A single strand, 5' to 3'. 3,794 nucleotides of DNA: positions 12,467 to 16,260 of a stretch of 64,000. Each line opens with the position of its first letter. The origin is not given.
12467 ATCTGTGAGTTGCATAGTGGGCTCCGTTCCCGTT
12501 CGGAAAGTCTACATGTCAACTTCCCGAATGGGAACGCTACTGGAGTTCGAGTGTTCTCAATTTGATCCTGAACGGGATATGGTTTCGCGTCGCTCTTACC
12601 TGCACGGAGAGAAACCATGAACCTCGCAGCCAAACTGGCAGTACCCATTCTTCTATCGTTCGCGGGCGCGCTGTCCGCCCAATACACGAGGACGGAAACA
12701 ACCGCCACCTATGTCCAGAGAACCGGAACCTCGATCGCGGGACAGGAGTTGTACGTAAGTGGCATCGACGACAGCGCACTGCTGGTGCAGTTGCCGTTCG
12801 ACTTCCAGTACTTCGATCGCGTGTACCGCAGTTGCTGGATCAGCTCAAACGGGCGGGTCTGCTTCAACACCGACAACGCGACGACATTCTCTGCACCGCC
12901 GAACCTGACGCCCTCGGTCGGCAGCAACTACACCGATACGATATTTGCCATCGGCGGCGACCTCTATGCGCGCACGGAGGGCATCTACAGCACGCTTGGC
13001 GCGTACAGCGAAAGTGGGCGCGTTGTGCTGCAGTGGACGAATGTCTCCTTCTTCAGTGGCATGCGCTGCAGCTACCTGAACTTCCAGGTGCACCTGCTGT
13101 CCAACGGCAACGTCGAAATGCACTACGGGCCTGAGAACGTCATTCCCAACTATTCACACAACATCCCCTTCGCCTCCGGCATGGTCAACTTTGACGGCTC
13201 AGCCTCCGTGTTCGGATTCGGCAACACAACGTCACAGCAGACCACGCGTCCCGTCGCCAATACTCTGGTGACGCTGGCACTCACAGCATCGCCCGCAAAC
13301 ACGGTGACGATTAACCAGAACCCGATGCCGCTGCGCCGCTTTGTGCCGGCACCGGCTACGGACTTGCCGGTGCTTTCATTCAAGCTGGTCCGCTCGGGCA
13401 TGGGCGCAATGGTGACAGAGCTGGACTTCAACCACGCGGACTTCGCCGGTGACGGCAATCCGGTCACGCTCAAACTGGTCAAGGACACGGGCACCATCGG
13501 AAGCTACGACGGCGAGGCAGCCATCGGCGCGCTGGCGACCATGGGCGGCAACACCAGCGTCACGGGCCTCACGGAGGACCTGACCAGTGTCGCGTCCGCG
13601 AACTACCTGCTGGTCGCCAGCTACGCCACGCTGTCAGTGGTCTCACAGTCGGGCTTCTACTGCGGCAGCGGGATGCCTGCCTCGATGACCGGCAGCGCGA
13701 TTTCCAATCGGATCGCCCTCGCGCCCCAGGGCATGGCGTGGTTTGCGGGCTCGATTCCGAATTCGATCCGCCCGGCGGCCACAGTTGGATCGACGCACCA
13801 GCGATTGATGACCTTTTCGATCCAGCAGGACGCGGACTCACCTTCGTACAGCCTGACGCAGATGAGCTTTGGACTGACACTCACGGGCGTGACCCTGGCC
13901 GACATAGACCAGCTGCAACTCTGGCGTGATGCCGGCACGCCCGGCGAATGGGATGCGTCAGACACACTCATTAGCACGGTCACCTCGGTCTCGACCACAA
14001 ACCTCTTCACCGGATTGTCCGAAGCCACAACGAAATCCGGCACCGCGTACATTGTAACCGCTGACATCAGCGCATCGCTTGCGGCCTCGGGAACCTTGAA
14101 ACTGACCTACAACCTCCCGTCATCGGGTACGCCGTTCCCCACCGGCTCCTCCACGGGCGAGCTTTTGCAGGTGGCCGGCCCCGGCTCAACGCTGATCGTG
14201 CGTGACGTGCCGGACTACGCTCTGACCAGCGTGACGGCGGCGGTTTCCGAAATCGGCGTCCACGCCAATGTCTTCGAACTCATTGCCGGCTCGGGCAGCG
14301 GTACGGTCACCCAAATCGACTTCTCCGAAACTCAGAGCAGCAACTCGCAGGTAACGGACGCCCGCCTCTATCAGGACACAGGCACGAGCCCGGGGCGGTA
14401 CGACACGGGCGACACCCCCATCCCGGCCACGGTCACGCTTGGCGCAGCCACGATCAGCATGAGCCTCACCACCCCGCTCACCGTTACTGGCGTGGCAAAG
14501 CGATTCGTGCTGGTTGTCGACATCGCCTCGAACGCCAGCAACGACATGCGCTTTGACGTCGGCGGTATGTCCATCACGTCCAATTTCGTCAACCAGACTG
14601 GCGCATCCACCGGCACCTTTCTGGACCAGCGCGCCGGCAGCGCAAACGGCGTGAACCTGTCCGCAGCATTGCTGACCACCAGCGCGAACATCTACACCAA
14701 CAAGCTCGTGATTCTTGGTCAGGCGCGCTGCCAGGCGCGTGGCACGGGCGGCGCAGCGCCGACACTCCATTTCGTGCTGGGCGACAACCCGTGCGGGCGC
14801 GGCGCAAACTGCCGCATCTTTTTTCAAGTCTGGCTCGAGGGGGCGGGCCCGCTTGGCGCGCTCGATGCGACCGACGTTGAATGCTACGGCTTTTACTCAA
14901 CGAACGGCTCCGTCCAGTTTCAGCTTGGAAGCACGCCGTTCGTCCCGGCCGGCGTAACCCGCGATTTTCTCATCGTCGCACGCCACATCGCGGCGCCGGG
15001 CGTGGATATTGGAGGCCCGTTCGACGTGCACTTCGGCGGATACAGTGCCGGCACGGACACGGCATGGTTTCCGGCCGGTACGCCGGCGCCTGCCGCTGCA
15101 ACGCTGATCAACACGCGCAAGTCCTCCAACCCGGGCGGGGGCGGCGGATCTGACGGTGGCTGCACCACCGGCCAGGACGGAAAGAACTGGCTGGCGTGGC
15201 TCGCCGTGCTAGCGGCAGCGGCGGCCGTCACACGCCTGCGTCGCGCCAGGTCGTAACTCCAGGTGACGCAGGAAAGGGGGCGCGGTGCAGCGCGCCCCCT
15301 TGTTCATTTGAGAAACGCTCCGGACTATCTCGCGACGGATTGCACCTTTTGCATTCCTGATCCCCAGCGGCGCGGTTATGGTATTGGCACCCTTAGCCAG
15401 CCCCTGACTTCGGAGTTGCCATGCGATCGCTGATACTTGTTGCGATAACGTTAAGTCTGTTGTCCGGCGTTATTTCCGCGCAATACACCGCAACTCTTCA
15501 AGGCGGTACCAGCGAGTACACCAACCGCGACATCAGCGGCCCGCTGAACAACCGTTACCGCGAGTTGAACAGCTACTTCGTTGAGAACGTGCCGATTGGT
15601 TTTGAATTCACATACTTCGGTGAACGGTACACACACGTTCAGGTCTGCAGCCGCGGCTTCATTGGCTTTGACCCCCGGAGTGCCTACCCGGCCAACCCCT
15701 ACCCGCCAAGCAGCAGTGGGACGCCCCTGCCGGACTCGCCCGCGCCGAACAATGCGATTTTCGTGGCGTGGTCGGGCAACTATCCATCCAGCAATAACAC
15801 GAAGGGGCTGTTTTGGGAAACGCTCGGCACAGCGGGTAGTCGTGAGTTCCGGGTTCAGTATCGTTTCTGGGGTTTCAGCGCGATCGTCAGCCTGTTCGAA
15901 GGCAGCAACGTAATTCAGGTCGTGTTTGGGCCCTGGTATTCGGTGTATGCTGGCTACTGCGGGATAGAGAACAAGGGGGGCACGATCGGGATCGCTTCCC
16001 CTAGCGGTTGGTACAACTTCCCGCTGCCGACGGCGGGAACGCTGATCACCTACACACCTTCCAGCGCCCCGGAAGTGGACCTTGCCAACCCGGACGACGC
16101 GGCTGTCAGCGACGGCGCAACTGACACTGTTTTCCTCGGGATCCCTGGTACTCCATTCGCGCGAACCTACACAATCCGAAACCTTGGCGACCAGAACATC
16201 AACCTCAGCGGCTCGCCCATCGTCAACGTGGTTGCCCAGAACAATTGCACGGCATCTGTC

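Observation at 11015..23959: Regulator-linked island of three giant secreted proteins sharing a NIDO-like N-domain and a common Cys-type C-terminal anchor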

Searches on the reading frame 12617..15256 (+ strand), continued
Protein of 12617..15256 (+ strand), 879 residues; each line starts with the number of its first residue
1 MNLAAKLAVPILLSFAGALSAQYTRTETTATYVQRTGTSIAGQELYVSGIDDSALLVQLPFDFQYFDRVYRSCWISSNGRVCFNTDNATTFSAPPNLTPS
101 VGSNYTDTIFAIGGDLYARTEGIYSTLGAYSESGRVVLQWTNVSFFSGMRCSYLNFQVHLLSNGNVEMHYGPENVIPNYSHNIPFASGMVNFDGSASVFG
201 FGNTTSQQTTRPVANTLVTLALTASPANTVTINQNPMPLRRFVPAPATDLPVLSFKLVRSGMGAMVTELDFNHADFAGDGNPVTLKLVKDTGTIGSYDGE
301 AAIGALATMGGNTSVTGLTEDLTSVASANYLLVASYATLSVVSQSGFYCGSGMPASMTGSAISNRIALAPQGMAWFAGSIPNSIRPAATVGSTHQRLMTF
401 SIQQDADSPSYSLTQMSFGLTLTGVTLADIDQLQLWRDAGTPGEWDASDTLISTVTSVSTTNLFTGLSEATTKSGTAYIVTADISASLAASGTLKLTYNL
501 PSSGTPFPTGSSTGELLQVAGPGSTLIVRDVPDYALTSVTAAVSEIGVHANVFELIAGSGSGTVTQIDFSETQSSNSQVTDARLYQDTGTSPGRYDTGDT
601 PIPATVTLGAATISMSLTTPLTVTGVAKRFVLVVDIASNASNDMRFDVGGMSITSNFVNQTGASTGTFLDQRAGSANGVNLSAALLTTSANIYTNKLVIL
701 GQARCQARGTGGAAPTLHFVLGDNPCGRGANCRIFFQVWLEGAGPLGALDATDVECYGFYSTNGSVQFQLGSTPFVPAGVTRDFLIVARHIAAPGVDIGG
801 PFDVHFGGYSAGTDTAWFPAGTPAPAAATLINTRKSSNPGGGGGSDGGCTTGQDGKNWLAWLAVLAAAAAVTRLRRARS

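Call 93: find_encoding_contigs(protein=P0004, flank=8000, max_places=1)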
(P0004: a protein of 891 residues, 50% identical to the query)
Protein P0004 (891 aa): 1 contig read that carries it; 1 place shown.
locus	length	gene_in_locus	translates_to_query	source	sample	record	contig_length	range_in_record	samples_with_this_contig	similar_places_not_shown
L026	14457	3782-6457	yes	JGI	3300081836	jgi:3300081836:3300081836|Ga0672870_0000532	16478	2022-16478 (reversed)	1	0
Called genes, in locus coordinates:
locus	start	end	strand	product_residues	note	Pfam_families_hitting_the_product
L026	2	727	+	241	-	?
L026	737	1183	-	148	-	PF14300:DMP19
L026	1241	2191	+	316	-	PF00749:tRNA-synt_1c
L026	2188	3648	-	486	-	-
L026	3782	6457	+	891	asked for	-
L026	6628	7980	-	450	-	PF24814:WD40_Prp19, PF25174:Beta-prop_THOC3, PF25175:Beta-prop_WDR5, PF23381:Beta-prop_IFT122_1st, PF24805:EIF3I, PF24817:WD40_WDHD1_1st, PF25173:Beta-prop_WDR3_1st, PF00400:WD40, +7 more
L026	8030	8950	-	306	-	-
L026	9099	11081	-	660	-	-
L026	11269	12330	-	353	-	PF06723:MreB_Mbl, PF00022:Actin (faint), PF25229:Salactin (weak)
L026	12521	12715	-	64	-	-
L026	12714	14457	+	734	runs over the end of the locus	PF14559:TPR_19 (faint), PF27167:HTH_GRAD, PF03449:GreA_GreB_N, PF01272:GreA_GreB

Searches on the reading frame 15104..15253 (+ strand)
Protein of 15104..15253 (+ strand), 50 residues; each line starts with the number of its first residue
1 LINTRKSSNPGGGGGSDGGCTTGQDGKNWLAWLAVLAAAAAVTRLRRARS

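Call 6: search_protein_families(library=ncbifam, proteins=[window:15104-15253:+], max_evalue=10)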
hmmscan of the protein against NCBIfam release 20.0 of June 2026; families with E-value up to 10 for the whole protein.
seq(50 aa): 2 families
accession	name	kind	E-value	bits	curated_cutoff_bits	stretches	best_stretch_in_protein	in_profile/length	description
TIGR01167.1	LPXTG_anchor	domain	0.051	14.3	15.9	1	22-47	5-31/34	LPXTG cell wall anchor domain-containing protein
TIGR03901.2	MYXO-CTERM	domain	0.2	12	20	1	18-49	3-34/34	MYXO-CTERM sorting domain-containing protein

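Call 96: search_protein_families(library=ncbifam, alignment_id=A6, max_evalue=1)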
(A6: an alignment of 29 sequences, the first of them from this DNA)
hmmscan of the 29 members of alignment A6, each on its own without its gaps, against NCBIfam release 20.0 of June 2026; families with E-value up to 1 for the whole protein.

A. member 1, seq(50 aa): 2 families
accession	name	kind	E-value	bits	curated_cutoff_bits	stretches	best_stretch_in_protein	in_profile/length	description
TIGR01167.1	LPXTG_anchor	domain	0.051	14.3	15.9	1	22-47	5-31/34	LPXTG cell wall anchor domain-containing protein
TIGR03901.2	MYXO-CTERM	domain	0.2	12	20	1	18-49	3-34/34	MYXO-CTERM sorting domain-containing protein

B. families by the number of members that match (of 29 scanned): 18 families
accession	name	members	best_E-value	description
TIGR03901.2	MYXO-CTERM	25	2.1e-05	MYXO-CTERM sorting domain-containing protein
NF041894.1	MXAN_6652_fam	9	0.00096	MXAN_6652 family MXYO-CTERM-anchored protein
NF045522.1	MXAN_2561_fam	6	0.05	MXAN_2561 family MXYO-CTERM-anchored protein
NF045638.1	Mrt_dep_phytase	5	0.0038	myxosortase-dependent phytase-like phosphatase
TIGR01167.1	LPXTG_anchor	5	0.0075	LPXTG cell wall anchor domain-containing protein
TIGR03382.1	GC_trans_RRR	5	0.024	MYXO-CTERM sorting domain-containing protein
NF033191.4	JDVT-CTERM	4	0.0001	JDVT-CTERM domain-containing protein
NF058571.1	GVDTG_CTERM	2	0.0033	GVDTG sorting domain-containing protein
TIGR04174.1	IPTL_CTERM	2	0.061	IPTL-CTERM sorting domain-containing protein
NF041936.1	MXAN_0125_fam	2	0.23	MXAN_0125 family MYXO-CTERM protein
NF058583.1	LAXTG_small_WW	1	0.0051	LAXTG motif-containing small protein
NF033846.1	Rumino_NPXTG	1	0.0066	NPXTG-anchored protein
NF038112.1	myxo_dep_M36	1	0.018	myxosortase-dependent M36 family metallopeptidase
TIGR03501.1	GlyGly_CTERM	1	0.033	GlyGly-CTERM sorting domain-containing protein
NF041742.1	WGxxGxxG_fam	1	0.31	WGxxGxxG family protein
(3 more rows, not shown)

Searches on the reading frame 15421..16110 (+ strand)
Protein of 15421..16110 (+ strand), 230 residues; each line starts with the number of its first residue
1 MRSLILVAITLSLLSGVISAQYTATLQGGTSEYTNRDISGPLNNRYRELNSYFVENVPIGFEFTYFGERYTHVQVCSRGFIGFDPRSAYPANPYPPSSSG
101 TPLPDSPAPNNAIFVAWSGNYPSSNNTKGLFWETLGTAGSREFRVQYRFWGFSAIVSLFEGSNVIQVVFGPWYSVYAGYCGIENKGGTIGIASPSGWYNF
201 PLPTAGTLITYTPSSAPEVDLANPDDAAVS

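Call 6: search_protein_families(library=ncbifam, proteins=[window:15421-16065:+], max_evalue=10)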
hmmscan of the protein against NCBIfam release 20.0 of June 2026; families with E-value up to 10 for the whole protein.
seq(215 aa): 0 families

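Call 10: search_protein_families(library=pfam, proteins=[window:15481-16065:+], max_evalue=10)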
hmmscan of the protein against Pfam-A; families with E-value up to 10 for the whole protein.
seq(195 aa): 0 families

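Call 20: find_homologous_proteins(query=window:15421-16110:+, max_evalue=0.01)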
Query window:15421-16110:+: 400 candidates shared short words with the query, none scored E <= 0.01.
